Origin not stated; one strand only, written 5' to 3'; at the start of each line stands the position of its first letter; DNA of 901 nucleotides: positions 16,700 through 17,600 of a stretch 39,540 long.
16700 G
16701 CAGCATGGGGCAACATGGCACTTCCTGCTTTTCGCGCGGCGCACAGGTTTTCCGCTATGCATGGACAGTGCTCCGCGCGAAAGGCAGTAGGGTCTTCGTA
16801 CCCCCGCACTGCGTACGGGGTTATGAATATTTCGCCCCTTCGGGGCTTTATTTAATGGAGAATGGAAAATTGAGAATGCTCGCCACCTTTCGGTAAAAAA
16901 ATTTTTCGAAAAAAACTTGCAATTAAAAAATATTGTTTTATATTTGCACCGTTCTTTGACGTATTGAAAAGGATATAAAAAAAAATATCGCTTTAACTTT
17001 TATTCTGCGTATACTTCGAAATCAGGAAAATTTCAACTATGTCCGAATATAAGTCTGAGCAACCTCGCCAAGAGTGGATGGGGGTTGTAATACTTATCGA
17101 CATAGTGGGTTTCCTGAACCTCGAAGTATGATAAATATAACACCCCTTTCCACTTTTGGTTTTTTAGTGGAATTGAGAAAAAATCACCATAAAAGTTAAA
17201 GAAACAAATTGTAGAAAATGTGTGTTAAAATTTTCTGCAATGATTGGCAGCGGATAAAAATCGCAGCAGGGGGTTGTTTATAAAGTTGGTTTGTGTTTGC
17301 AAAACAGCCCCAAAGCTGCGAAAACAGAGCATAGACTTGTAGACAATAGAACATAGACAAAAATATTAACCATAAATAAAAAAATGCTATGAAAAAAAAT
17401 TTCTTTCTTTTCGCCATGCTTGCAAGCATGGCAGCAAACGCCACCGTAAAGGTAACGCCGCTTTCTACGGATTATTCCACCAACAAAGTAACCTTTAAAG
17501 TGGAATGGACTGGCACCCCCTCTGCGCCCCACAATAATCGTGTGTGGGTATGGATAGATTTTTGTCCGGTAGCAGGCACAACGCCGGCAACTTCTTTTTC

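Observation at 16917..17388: Unrecognised structured leader RNA (type I, copy 1) whose stacked helices covary with the copy at 36733-37180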

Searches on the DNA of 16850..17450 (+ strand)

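Call 10: search_rna_families(source=window, start=16850, end=17450, threshold=evalue, max_evalue=10)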
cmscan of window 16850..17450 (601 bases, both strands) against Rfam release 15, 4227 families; matches with E-value up to 10: 10.
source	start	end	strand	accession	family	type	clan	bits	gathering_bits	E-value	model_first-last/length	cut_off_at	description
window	16965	17046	+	RF01598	snoR23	Gene; snRNA; snoRNA; CD-box;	-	28.6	70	0.34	1-84/84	no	small nucleolar RNA snoR23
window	16951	16997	+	RF02956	DUF2693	Gene; sRNA;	-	18.2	81.3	0.36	1-165/165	no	DUF2693 RNA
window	17405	17431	-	RF03156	L31-Firmicutes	Cis-reg; leader;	CL00118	17.3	33.3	0.48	1-32/32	no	L31-Firmicutes ribosomal protein leader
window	16876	16912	-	RF01343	CRISPR-DR33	Gene; CRISPR;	-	16.5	39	1.5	1-37/37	no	CRISPR RNA direct repeat element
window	17258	17324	-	RF03642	MIR5743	Gene; miRNA;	-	16.2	111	5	1-81/81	no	MIR5743 microRNA precursor family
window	17196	17248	-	RF00834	mir-268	Gene; miRNA;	-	16.2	47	7.6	1-89/89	no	mir-268 microRNA precursor family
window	16896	16957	-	RF04315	manA-II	Cis-reg;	-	15.9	100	4.7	1-147/147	no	manA_II ncRNA motif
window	16850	16971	-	RF03532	SQ2397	Cis-reg;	-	14.3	100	6.5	1-243/243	no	Cis-regulator of HTH transcription factor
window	16969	17088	+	RF00195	RsmY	Gene; sRNA;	CL00106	12.6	57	1.3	1-121/121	no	RsmY RNA family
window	17354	17450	+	RF01478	rli47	Gene; sRNA;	-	8.8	200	6.5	1-97/508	3'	Listeria sRNA rli47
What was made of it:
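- On T-box leader: No T-box hit at E up to 10 (call 10).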

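Call 39: build_rna_model(alignment_id=A4, structure=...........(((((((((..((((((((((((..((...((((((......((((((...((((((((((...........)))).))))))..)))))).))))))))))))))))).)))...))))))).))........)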
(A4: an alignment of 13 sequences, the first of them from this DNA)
Model R1 built from alignment A4 (13 sequences, 145 columns); structure: as given.
model positions 139; base pairs 45; branch points 0; effective number of sequences 1.44; information 0.59 bits per position. Calibrated on 0.2 Mb of random sequence (short: E-values are rough).
structure used (alignment columns):
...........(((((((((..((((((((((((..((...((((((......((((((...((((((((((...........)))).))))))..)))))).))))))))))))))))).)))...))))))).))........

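Call 40: search_with_rna_model(model_id=R1, source=window, max_evalue=10, filters=off, show_alignments=4)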
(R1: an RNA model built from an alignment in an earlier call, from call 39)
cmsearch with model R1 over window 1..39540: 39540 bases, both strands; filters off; matches with E-value up to 10: 23.
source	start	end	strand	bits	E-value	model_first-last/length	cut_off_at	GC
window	17000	17137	+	139.2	6.2e-34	1-139/139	no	0.39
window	36828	36966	+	139.2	6.3e-34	1-139/139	no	0.4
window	26806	26928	-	51.2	7.7e-11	1-139/139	no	0.36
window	5373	5493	-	30.4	2.1e-05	1-139/139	no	0.36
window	17003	17140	-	19.4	0.017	1-139/139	no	0.39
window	36830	36969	-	18.5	0.028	1-139/139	no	0.4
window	198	296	+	17.4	0.058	1-139/139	no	0.32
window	26804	26925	+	17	0.072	1-139/139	no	0.35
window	184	314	-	16.1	0.12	1-139/139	no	0.38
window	12267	12312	+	15.8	0.15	1-139/139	no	0.22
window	12227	12315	-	15.2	0.21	1-139/139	no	0.27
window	23980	24107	+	14.4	0.35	12-132/139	no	0.48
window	12338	12414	-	14.2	0.39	1-139/139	no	0.29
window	16532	16606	-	13.9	0.46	1-139/139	no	0.27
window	21596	21667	-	13.9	0.46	1-139/139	no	0.67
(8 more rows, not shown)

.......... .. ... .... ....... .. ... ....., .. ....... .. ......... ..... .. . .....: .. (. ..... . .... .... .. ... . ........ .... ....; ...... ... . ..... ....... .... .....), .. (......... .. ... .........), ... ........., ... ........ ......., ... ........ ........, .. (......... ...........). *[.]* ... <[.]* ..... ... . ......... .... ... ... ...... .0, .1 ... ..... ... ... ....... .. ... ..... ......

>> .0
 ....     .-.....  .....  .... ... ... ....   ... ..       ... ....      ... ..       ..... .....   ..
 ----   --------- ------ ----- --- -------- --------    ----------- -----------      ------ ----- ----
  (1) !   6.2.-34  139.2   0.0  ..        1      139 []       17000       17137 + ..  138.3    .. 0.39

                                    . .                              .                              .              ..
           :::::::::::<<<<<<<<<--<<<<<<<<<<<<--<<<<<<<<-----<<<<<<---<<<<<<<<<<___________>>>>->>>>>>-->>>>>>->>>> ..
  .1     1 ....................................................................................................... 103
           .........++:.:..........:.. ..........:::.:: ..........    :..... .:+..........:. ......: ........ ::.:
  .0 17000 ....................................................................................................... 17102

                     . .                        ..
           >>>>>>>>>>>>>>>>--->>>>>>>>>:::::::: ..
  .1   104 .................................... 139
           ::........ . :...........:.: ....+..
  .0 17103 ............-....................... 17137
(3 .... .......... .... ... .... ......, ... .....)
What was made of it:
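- On MITE or other inverted-repeat mobile element: The covariance-model score is strongly strand-asymmetric (call 40).
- Strand: R1 scores 139 bits on the sense strand against 17-19 bits on the antisense strand (call 40).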

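Call 41: search_with_rna_model(model_id=R1, sources=[L001, L002, L003, L004, L005, L006, L007, L008, L009, L010, L011, L012, L013, L014, L015, L016, L017, L018, L019, L020, L021, L022, L023, L024, L025, L026, L027, L028, L029, L030, L031, L032, L033, L034, L035, L036, L037, L038, L039, L040, L041, L042, L043, L044, L045, L046, L047, L048, L049, L050, L051, L052, L053, L054, L055, L056, L057, L058, L059, L060, L061, L062, L063, L064, window], max_evalue=0.001, make_alignment=true)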
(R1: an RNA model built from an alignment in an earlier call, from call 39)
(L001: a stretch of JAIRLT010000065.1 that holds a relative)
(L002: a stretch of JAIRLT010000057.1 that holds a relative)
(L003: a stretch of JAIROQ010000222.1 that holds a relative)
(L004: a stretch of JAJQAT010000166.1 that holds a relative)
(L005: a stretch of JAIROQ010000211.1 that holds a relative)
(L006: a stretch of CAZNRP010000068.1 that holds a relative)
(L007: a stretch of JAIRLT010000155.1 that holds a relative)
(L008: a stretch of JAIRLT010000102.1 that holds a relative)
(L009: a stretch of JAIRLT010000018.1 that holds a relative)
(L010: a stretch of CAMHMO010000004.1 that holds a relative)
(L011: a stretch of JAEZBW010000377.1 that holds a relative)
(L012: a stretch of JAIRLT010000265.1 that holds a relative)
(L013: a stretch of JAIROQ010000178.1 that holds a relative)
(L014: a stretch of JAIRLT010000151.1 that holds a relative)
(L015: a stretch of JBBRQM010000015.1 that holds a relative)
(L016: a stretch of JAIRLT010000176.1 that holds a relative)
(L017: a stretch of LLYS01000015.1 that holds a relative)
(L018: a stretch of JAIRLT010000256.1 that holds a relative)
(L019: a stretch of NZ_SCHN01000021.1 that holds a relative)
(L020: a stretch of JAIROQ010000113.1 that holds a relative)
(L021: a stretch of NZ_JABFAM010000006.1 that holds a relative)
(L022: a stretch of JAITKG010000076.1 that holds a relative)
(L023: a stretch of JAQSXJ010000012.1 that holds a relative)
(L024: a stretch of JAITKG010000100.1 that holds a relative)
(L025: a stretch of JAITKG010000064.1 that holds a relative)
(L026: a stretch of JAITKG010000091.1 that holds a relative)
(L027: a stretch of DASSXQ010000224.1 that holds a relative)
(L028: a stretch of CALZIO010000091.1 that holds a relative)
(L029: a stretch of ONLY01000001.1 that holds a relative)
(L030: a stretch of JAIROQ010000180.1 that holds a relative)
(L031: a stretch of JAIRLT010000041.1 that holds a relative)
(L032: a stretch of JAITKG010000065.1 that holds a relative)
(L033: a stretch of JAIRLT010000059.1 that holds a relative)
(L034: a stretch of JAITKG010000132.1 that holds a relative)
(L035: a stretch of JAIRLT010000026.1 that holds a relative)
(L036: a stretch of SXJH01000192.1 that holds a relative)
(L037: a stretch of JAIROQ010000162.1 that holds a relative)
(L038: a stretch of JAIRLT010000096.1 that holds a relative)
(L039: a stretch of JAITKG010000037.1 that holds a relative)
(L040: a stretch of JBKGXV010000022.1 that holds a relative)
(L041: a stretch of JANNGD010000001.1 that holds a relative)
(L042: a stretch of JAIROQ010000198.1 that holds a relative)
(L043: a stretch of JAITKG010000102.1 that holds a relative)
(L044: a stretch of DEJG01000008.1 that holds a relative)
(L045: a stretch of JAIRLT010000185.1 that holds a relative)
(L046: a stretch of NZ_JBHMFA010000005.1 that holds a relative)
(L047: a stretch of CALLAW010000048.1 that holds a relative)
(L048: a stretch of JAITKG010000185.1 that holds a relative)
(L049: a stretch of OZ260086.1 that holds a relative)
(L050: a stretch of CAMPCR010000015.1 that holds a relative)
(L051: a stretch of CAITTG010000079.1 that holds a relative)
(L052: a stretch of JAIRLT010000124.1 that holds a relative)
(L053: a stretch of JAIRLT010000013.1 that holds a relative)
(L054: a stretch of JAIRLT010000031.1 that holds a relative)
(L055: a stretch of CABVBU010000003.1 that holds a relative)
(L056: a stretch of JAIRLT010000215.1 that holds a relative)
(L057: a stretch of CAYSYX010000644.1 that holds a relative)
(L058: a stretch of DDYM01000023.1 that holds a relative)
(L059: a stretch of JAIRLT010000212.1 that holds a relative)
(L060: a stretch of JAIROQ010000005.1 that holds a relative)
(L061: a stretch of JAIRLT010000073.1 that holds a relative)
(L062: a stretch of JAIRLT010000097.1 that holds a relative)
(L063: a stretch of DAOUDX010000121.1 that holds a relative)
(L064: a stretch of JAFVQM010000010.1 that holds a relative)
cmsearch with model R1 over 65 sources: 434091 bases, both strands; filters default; matches with E-value up to 0.001: 41.
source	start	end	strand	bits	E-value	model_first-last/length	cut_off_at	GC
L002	363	501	-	154.3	7.9e-37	1-139/139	no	0.39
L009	4184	4322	+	151.7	3.7e-36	1-139/139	no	0.35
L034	6545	6682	+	147.4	5e-35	1-139/139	no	0.38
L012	3561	3700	+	145.5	1.5e-34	1-139/139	no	0.32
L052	268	405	-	142.4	1e-33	1-139/139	no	0.36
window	17000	17137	+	139.2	6.9e-33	1-139/139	no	0.39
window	36828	36966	+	139.2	6.9e-33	1-139/139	no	0.4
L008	3136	3274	+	137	2.6e-32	1-139/139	no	0.37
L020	7069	7208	+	136.8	3.1e-32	1-139/139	no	0.39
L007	467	607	-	136.4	3.9e-32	1-139/139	no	0.34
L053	1615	1751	-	134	1.6e-31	1-139/139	no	0.34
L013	1955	2092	-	132.4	4.4e-31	1-139/139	no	0.42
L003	4599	4737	+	128.6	4.1e-30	1-139/139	no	0.32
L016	2635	2771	+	106.1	3.4e-24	1-139/139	no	0.33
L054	5620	5757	+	104.3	1e-23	1-139/139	no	0.41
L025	652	775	-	68.5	2.4e-14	1-139/139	no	0.3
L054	7405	7529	+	63.8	4.2e-13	1-139/139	no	0.29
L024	1588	1708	-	61.7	1.5e-12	1-139/139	no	0.31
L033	5984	6109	-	58.2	1.2e-11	1-139/139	no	0.3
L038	7116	7237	+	57.6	1.8e-11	1-139/139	no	0.26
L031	671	788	-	56.8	2.9e-11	1-139/139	no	0.31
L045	5531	5654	-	53.5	2.1e-10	1-139/139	no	0.31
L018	2351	2473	+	52.6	3.6e-10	1-139/139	no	0.33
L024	4853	4977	-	50.4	1.4e-09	1-139/139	no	0.35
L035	2008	2129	-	49.7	2.1e-09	1-139/139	no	0.32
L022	4734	4860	+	48.7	3.7e-09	1-139/139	no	0.31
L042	2902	3025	+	48.7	3.8e-09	1-139/139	no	0.3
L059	229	347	-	47.9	6.3e-09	1-139/139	no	0.34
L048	3936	4061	-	47.6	7.5e-09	1-139/139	no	0.33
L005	1617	1738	-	47.5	8e-09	1-139/139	no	0.31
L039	6926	7049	-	46.4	1.5e-08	1-139/139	no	0.31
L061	331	453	+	45.6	2.5e-08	1-139/139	no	0.34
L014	2161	2282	+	43.8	7.5e-08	1-139/139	no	0.33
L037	7681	7810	+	43.3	9.7e-08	1-139/139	no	0.35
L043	1229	1354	+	40.2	6.5e-07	1-139/139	no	0.37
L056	2414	2543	+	40.1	7.1e-07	1-139/139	no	0.37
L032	685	810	-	39.8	8.3e-07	1-139/139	no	0.25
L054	802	924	-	28.5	0.00074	1-139/139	no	0.36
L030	1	53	+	28.5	0.00075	87-139/139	5'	0.36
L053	2081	2209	-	28.2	0.00092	1-139/139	no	0.41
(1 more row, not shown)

Alignment A5: 41 matches aligned to the model, 193 columns, each read 5' to 3' on its own strand. Consensus structure (alignment columns), stored with it:
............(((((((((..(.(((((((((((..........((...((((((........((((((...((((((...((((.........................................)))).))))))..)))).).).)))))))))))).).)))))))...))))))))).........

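Call 49: search_with_rna_model(model_id=R1, sources=[L072, L073, L074], max_evalue=0.1)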
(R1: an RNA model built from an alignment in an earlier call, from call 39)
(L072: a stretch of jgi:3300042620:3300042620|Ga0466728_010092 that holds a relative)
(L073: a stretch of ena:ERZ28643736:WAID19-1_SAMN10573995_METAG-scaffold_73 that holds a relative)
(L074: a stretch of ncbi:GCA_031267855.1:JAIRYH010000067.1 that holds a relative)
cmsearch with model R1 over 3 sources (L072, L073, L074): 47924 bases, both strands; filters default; matches with E-value up to 0.1: 6.
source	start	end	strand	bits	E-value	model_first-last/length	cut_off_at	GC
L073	15078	15202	+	64.8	2.5e-14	1-139/139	no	0.28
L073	3738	3861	+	51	1e-10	1-139/139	no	0.31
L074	2272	2396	+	49.9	2.1e-10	1-139/139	no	0.45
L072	14933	15058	+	47.9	7e-10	1-139/139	no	0.31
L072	9258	9393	+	37.7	3.2e-07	1-139/139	no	0.38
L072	7544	7671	+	34.9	1.7e-06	1-139/139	no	0.31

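Call 81: search_with_rna_model(model_id=R1, sources=[L075, L076], max_evalue=0.1)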
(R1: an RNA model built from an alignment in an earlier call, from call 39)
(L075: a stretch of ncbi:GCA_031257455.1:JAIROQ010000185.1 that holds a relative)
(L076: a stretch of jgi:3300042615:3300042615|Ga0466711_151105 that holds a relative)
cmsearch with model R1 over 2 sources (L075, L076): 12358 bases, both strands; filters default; matches with E-value up to 0.1: 1.
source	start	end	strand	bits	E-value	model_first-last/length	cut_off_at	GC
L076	1778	1898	+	56.4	1e-12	1-139/139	no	0.31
